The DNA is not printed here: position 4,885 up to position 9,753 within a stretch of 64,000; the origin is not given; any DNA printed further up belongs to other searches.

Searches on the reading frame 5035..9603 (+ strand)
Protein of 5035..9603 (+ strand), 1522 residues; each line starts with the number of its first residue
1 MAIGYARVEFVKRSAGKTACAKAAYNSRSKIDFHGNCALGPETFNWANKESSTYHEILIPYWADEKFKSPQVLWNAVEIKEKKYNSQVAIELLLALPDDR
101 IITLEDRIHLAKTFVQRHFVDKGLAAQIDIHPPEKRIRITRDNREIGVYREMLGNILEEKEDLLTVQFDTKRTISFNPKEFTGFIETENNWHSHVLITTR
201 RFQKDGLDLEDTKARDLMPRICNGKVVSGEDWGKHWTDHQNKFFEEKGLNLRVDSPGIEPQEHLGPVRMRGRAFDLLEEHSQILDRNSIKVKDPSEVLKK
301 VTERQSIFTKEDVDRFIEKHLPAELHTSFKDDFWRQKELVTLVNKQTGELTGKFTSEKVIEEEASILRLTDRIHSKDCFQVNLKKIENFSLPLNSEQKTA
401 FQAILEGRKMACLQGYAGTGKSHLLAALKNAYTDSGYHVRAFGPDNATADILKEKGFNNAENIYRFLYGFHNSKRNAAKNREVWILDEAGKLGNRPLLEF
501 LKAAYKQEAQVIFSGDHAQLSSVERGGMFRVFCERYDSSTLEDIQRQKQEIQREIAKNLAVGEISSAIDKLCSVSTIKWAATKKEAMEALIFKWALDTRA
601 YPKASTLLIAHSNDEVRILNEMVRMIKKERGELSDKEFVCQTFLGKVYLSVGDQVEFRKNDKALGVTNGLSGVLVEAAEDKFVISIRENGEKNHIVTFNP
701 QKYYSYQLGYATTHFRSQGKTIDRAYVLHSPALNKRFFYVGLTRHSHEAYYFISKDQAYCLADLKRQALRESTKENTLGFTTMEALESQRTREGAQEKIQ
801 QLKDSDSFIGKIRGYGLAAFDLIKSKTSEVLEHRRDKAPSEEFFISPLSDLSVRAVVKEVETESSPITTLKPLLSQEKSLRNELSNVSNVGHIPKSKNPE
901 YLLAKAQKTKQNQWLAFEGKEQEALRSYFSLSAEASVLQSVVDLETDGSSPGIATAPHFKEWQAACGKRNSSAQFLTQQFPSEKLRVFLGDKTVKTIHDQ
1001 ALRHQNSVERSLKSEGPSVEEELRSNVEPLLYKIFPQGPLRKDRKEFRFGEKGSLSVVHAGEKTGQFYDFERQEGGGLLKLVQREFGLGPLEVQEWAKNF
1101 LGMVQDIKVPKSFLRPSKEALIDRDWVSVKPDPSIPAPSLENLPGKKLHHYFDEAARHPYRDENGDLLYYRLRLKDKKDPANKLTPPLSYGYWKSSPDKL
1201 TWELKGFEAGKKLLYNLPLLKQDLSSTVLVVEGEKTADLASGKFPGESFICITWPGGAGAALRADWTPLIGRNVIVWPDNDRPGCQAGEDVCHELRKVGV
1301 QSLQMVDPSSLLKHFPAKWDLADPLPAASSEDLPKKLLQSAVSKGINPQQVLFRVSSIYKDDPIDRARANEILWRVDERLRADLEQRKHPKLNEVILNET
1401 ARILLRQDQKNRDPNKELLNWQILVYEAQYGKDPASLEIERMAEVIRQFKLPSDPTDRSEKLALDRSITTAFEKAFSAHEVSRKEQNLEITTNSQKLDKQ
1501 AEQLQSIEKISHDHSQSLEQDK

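Call 18: search_protein_families(library=pfam, proteins=[window:5035-9603:+], max_evalue=0.01)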
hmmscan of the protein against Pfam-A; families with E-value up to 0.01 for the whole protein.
window:5035-9603:+ (1522 aa): 10 families
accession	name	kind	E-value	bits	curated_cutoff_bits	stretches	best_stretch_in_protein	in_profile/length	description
PF13604.12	AAA_30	-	1.9e-44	152.1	27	1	393-580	2-189/191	AAA domain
PF03389.21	MobA_MobL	-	1.4e-25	90.8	26.7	2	18-135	2-113/224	MobA/MobL family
PF01443.25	Viral_helicase1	-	7.8e-08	32.8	21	1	414-525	4-102/228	Viral superfamily 1 RNA helicase core domain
PF22232.2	TraI_hel_assoc_N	-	1.9e-07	32.1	27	1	415-513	1-97/99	TraI helicase-associated ssDNA bd, N-terminal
PF13245.12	AAA_19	-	3.1e-07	31.1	25.1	1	400-523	4-132/134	AAA domain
PF13086.12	AAA_11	-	3.5e-06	27.4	27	1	393-455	2-71/257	AAA domain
PF13401.12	AAA_22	-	6.1e-06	27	27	1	407-519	4-125/130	AAA domain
PF19898.4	DUF6371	-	0.00012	22.4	27.7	1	1211-1279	84-149/150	Domain of unknown function (DUF6371)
PF13191.12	AAA_16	-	0.00014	22.8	32.6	1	399-446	14-63/167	AAA ATPase domain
PF09848.15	SLFN-g3_helicase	-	0.00042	20.1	24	1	409-495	2-94/354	Schlafen group 3, DNA/RNA helicase domain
